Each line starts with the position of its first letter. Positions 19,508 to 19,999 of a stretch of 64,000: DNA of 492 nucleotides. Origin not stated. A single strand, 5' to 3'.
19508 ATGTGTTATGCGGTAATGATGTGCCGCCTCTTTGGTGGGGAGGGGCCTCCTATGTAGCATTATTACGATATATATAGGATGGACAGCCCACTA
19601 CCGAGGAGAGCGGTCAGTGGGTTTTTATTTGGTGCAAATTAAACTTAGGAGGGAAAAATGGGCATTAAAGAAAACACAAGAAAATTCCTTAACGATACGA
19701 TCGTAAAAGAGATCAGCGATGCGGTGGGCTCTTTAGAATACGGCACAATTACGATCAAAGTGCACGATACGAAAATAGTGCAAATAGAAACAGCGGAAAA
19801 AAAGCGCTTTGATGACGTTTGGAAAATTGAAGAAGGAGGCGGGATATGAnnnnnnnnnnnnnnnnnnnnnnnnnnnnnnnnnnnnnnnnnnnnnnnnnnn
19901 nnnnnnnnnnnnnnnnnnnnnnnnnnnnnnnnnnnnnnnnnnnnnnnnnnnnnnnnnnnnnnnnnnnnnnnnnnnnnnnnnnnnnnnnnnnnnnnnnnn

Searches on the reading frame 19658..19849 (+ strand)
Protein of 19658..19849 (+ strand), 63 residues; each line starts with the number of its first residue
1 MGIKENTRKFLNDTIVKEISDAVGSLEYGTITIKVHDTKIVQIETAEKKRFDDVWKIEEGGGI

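Call 6: search_protein_families(library=pfam, proteins=[window:19658-19849:+])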
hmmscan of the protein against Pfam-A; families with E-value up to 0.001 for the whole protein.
window:19658-19849:+ (63 aa): 1 family
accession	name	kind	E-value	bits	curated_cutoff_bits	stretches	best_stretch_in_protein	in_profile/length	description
PF10055.14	DUF2292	-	8.9e-15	54.4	22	1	16-51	2-37/37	Uncharacterized small protein (DUF2292)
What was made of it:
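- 19658..19849 (+): yezD (DUF2292) small protein, first gene after the terminator. Its SD AGGAGG is at 19648-19653. Pfam PF10055 (call 6).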

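Call 42: find_homologous_proteins(query=window:19658-19846:+, max_evalue=1e-8)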
Query window:19658-19846:+ (63 aa): 46 proteins with E <= 1e-8 among 46 candidates.
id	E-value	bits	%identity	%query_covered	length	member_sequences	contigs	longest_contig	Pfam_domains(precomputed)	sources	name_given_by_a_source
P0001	5.3e-33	129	100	100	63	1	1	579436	PF10055.15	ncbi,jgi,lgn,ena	ncbi:MAG: YezD family protein [Candidatus Omnitrophota bacterium]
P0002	2.8e-29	117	89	100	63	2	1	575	PF10055.15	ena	-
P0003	3.6e-28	114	84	100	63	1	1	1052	PF10055.15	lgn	-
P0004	1.2e-27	112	86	100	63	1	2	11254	PF10055.15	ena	-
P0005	5.6e-27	110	83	100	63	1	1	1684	PF10055.15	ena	-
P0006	2.0e-26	108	86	100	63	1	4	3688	PF10055.15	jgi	jgi:hypothetical protein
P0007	6.1e-25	104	75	100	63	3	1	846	PF10055.15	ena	-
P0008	8.7e-25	103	76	100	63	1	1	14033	PF10055.15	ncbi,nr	ncbi:MAG: YezD family protein [Candidatus Omnitrophica bacterium]|nr:YezD family protein [Candidatus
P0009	2.4e-24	102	81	100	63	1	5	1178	PF10055.15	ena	-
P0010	2.4e-24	102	75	100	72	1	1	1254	PF10055.15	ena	-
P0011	3.6e-24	101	76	100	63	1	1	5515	PF10055.15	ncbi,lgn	-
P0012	3.7e-24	101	78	100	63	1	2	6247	PF10055.15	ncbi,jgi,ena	-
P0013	1.1e-23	100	79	100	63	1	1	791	PF10055.15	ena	-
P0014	1.5e-23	99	73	100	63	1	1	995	PF10055.15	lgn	-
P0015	3.4e-23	98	78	100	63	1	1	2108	PF10055.15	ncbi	-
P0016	4.3e-23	98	73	100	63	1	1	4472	PF10055.15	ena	-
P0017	9.4e-23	97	78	100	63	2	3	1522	PF10055.15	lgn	-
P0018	1.1e-22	96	71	100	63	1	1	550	PF10055.15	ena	-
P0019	1.4e-22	96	68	100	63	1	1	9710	PF10055.15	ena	-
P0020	2.3e-22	95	70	95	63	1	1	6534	PF10055.15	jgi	-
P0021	2.3e-22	95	75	90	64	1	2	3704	PF10055.15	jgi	-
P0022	6.1e-22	94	74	90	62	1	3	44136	PF10055.15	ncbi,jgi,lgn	-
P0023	6.6e-22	94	67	100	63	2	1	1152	PF10055.15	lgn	-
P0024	6.7e-22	94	68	100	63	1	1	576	PF10055.15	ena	-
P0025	7.9e-22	94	68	100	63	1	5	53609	PF10055.15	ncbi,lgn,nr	ncbi:MAG: YezD family protein [Candidatus Omnitrophica bacterium]|nr:YezD family protein [Candidatus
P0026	1.2e-21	93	71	100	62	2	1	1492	PF10055.15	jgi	jgi:hypothetical protein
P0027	1.6e-21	93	77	90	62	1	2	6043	PF10055.15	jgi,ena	-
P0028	2.2e-21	92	74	90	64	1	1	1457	PF10055.15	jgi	-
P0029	2.4e-21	92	78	86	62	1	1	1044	PF10055.15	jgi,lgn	-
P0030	3.4e-21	92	75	97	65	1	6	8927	PF10055.15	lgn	-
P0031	3.9e-21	92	73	89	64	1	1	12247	PF10055.15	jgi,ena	-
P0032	4.7e-21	91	73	100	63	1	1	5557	PF10055.15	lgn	-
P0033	9.8e-21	90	68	100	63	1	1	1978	PF10055.15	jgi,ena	-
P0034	1.2e-20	90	72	90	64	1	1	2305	PF10055.15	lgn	-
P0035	1.3e-20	90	70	95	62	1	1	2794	PF10055.15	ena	-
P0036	1.3e-20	90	69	100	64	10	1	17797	PF10055.15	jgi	jgi:hypothetical protein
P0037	1.9e-20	89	69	100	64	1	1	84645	PF10055.15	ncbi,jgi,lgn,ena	ncbi:MAG: YezD family protein [Candidatus Omnitrophota bacterium]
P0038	2.0e-20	89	67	100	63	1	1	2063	PF10055.15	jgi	-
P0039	2.6e-20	89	72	90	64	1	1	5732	PF10055.15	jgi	-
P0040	2.7e-20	89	74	90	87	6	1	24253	PF10055.15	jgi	-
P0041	2.9e-20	89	72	90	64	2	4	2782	PF10055.15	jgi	-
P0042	7.5e-20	88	62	100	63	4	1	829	PF10055.15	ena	-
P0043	3.5e-18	82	70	89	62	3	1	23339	PF10055.15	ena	-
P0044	4.0e-18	82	65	100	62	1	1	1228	PF10055.15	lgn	-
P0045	7.7e-18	81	88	79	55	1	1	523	PF10055.15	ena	-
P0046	8.5e-18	81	65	100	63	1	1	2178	PF10055.15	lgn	-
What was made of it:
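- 19658..19849 (+): An identical protein in the database is named YezD family, Candidatus Omnitrophota (call 42).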

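Call 43: find_encoding_contigs(protein=P0004, flank=3000, max_places=3)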
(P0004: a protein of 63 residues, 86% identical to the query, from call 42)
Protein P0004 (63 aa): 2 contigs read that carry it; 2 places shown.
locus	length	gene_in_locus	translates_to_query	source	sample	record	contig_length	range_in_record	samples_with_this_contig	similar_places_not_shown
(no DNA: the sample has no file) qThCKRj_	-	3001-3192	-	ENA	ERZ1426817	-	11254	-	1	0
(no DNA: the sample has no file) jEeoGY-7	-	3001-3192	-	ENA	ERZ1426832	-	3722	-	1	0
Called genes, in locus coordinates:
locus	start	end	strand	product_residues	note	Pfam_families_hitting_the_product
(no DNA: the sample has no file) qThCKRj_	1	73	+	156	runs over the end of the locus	PF01243:PNPOx_N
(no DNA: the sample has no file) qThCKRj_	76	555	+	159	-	PF02915:Rubrerythrin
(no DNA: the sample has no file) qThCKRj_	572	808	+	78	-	PF13192:Thioredoxin_3 (weak), PF00462:Glutaredoxin, PF13417:GST_N_3 (weak)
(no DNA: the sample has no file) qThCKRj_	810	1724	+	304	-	PF00890:FAD_binding_2 (faint), PF01946:Thi4 (faint), PF03486:HI0933_like (faint), PF07992:Pyr_redox_2, PF13738:Pyr_redox_3, PF00070:Pyr_redox (weak)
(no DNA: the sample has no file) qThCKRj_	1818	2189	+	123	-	-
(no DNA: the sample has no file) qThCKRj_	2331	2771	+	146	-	PF02082:Rrf2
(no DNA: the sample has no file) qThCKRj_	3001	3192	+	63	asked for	PF10055:DUF2292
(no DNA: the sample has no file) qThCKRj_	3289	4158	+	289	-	PF11231:DUF3034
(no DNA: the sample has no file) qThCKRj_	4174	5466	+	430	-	PF01053:Cys_Met_Meta_PP, PF00155:Aminotran_1_2 (weak), PF01041:DegT_DnrJ_EryC1, PF00266:Aminotran_5 (weak)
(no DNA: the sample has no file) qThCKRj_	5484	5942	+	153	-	?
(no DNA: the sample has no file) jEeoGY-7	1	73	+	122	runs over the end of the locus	?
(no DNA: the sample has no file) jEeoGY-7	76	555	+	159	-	PF02915:Rubrerythrin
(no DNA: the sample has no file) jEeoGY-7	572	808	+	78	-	PF13192:Thioredoxin_3 (weak), PF00462:Glutaredoxin, PF13417:GST_N_3 (weak)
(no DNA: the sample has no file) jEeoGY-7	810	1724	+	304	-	PF00890:FAD_binding_2 (faint), PF01946:Thi4 (faint), PF03486:HI0933_like (faint), PF07992:Pyr_redox_2, PF13738:Pyr_redox_3, PF00070:Pyr_redox (weak)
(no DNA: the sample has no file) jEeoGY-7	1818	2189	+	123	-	-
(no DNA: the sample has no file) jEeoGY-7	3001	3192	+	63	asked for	PF10055:DUF2292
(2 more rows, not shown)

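Call 44: find_encoding_contigs(protein=P0008, flank=3000, max_places=3)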
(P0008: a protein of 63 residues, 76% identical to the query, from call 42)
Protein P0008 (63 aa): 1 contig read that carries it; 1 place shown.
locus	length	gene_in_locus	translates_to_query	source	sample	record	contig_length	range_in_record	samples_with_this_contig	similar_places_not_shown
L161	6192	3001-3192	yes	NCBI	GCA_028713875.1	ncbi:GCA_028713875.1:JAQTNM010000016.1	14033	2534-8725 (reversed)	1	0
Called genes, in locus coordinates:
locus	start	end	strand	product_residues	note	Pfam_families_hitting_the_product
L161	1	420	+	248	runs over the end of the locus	PF02535:Zip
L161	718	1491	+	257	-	PF01946:Thi4, PF01494:FAD_binding_3 (weak), PF00890:FAD_binding_2 (faint), PF01266:DAO (weak), PF07992:Pyr_redox_2 (weak), PF12831:FAD_oxidored, PF13450:NAD_binding_8 (weak)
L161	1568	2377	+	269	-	PF01946:Thi4, PF00890:FAD_binding_2 (faint), PF01266:DAO (weak), PF03486:HI0933_like (weak), PF12831:FAD_oxidored, PF13450:NAD_binding_8 (weak)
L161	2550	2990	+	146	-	PF02082:Rrf2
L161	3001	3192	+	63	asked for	PF10055:DUF2292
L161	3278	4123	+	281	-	PF11231:DUF3034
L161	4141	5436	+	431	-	PF01053:Cys_Met_Meta_PP, PF00155:Aminotran_1_2, PF01041:DegT_DnrJ_EryC1, PF00266:Aminotran_5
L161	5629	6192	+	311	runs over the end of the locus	PF00291:PALP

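Call 45: find_encoding_contigs(protein=P0025, flank=3000, max_places=3)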
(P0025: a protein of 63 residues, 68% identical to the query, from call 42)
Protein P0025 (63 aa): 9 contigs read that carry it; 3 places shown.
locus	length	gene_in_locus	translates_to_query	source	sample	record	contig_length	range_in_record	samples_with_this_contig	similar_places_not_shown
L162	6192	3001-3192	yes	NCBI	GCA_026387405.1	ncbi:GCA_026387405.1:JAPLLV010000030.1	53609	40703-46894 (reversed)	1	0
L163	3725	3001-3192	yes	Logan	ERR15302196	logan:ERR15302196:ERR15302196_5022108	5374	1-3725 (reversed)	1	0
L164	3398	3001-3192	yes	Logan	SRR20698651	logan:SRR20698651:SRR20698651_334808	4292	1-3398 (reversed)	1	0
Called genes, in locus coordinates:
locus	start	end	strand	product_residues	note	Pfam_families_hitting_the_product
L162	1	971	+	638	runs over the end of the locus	-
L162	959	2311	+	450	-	PF13487:HD_5, PF01966:HD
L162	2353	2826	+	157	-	PF02082:Rrf2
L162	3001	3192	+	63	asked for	PF10055:DUF2292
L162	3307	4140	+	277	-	PF11231:DUF3034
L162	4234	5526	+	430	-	PF01053:Cys_Met_Meta_PP, PF00155:Aminotran_1_2 (weak), PF01041:DegT_DnrJ_EryC1 (faint), PF00266:Aminotran_5 (weak)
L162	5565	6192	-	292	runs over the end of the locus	PF00872:Transposase_mut (weak)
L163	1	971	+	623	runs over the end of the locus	-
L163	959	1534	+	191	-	-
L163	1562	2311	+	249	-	PF01966:HD, PF13487:HD_5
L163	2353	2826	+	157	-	PF02082:Rrf2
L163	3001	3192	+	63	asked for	PF10055:DUF2292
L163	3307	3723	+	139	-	?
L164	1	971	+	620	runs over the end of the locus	?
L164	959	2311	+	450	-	PF13487:HD_5, PF01966:HD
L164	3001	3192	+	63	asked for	PF10055:DUF2292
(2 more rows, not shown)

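Call 46: find_encoding_contigs(protein=P0037, flank=3000, max_places=3)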
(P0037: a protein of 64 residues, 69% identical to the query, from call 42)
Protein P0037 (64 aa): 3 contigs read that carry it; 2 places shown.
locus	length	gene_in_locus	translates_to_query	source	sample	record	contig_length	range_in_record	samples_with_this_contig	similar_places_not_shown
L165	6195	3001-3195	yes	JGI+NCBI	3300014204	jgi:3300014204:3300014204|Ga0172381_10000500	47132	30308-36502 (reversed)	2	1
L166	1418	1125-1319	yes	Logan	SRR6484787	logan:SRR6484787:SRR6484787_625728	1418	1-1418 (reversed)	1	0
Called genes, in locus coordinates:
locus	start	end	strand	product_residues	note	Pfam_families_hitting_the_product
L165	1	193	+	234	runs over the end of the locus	-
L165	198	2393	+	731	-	PF12770:CHAT, PF13181:TPR_8 (faint), PF13176:TPR_7 (faint), PF07719:TPR_2 (faint), PF14938:SNAP (weak), PF13424:TPR_12, PF00515:TPR_1 (weak), PF13424:TPR_12 (weak), +5 more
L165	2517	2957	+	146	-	PF02082:Rrf2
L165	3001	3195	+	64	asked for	PF10055:DUF2292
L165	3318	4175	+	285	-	PF11231:DUF3034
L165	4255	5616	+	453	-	PF01053:Cys_Met_Meta_PP, PF00155:Aminotran_1_2 (weak), PF01041:DegT_DnrJ_EryC1, PF00266:Aminotran_5 (weak)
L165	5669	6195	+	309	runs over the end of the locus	PF00291:PALP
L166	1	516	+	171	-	?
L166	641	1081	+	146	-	PF02082:Rrf2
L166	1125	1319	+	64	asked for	PF10055:DUF2292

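Call 47: find_encoding_contigs(protein=P0006, flank=3000, max_places=4)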
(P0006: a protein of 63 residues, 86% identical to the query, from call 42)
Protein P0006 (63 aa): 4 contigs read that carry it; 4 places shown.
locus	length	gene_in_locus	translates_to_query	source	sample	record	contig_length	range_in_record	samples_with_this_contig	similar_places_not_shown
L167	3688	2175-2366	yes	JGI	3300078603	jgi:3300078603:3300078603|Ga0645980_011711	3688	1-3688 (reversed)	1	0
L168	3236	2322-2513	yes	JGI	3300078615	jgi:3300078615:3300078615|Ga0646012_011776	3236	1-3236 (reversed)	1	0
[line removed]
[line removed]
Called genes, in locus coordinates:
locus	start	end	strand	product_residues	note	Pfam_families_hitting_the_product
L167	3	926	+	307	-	?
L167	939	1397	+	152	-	-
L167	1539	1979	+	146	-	PF02082:Rrf2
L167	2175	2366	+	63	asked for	PF10055:DUF2292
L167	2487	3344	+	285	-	PF11231:DUF3034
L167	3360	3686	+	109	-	?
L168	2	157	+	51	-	?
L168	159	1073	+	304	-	PF00890:FAD_binding_2 (faint), PF01946:Thi4 (faint), PF03486:HI0933_like (faint), PF07992:Pyr_redox_2, PF12831:FAD_oxidored (faint), PF13450:NAD_binding_8 (faint), PF13738:Pyr_redox_3, PF00070:Pyr_redox (weak)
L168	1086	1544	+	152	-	-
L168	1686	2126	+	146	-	PF02082:Rrf2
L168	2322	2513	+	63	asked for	PF10055:DUF2292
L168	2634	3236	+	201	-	?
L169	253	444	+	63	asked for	PF10055:DUF2292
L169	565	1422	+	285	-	PF11231:DUF3034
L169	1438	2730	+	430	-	PF01053:Cys_Met_Meta_PP, PF00155:Aminotran_1_2, PF00266:Aminotran_5, PF01041:DegT_DnrJ_EryC1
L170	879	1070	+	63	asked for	PF10055:DUF2292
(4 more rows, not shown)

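Call 48: find_encoding_contigs(protein=P0012, flank=3000, max_places=3)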
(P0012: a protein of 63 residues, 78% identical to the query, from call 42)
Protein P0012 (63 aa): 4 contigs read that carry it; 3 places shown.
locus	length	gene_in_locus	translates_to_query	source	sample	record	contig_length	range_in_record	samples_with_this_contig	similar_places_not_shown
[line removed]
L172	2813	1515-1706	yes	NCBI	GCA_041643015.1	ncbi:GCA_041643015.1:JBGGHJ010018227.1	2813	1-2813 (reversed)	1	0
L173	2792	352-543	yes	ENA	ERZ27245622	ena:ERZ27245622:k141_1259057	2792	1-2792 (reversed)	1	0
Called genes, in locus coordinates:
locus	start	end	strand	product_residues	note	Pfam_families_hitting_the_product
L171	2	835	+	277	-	?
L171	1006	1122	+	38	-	-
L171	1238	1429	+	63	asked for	PF10055:DUF2292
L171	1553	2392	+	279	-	PF11231:DUF3034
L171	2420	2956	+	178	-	PF00484:Pro_CA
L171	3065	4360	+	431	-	PF01053:Cys_Met_Meta_PP, PF00155:Aminotran_1_2 (weak), PF00266:Aminotran_5 (weak), PF01041:DegT_DnrJ_EryC1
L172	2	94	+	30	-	?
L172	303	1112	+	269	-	PF01946:Thi4, PF00890:FAD_binding_2 (faint), PF01266:DAO (faint), PF01494:FAD_binding_3 (weak), PF03486:HI0933_like (weak), PF12831:FAD_oxidored, PF13450:NAD_binding_8 (weak)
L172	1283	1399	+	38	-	-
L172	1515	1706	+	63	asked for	PF10055:DUF2292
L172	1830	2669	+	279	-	PF11231:DUF3034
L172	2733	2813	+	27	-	?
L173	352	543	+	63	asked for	PF10055:DUF2292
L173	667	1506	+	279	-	PF11231:DUF3034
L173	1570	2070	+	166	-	PF00484:Pro_CA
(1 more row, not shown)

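Call 49: find_encoding_contigs(protein=P0022, flank=3000, max_places=3)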
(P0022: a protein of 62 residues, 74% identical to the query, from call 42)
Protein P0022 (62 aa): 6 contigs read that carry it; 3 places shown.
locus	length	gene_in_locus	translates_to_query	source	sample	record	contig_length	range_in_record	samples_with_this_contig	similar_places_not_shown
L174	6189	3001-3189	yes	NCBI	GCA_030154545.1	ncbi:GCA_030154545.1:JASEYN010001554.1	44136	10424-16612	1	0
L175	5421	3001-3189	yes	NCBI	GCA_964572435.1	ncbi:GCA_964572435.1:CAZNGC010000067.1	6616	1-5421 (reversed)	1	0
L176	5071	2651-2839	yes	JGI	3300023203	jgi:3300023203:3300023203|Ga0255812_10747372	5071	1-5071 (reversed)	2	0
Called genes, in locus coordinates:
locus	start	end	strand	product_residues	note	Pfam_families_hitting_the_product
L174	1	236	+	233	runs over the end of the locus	-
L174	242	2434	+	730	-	PF12770:CHAT, PF07719:TPR_2 (faint), PF17874:TPR_MalT (faint), PF13424:TPR_12, PF14938:SNAP (weak), PF13424:TPR_12, PF00515:TPR_1 (weak), PF13424:TPR_12, +4 more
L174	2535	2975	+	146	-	PF02082:Rrf2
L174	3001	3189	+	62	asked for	PF10055:DUF2292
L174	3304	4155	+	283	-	PF11231:DUF3034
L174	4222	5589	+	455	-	PF01053:Cys_Met_Meta_PP, PF00155:Aminotran_1_2, PF00266:Aminotran_5, PF01041:DegT_DnrJ_EryC1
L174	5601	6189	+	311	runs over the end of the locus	PF00291:PALP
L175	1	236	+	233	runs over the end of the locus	-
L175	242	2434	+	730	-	PF12770:CHAT, PF07719:TPR_2 (faint), PF17874:TPR_MalT (faint), PF13424:TPR_12, PF14938:SNAP (weak), PF13424:TPR_12, PF00515:TPR_1 (weak), PF13424:TPR_12, +4 more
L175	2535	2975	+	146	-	PF02082:Rrf2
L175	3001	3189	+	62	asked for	PF10055:DUF2292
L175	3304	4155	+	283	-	PF11231:DUF3034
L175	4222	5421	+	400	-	?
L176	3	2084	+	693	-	?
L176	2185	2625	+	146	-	PF02082:Rrf2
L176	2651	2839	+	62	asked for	PF10055:DUF2292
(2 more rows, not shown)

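Call 50: find_encoding_contigs(protein=P0011, flank=3000, max_places=3)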
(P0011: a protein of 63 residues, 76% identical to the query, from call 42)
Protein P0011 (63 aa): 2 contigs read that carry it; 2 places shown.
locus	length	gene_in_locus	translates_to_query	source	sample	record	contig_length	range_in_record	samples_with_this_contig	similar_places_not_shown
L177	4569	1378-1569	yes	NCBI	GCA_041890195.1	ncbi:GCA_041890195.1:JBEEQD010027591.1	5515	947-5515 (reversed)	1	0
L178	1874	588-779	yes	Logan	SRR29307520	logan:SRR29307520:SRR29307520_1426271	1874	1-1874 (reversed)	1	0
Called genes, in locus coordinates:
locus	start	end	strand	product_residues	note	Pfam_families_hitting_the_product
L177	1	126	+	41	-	?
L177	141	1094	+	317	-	PF01368:DHH, PF02272:DHHA1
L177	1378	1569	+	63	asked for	PF10055:DUF2292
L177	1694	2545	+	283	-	PF11231:DUF3034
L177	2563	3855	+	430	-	PF01053:Cys_Met_Meta_PP, PF00155:Aminotran_1_2 (weak), PF00266:Aminotran_5 (weak), PF01041:DegT_DnrJ_EryC1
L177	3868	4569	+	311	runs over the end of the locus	PF00291:PALP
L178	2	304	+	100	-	?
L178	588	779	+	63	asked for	PF10055:DUF2292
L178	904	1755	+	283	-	PF11231:DUF3034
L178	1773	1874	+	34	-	?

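Call 83: search_protein_families(library=ncbifam, proteins=[window:19658-19849:+], max_evalue=0.00001)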
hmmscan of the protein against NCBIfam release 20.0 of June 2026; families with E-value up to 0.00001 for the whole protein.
window:19658-19849:+ (63 aa): 1 family
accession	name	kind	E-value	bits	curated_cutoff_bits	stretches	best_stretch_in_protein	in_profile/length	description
NF033785.1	sulfur_OscA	equivalog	1.1e-08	35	85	1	14-52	15-53/60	sulfur starvation response protein OscA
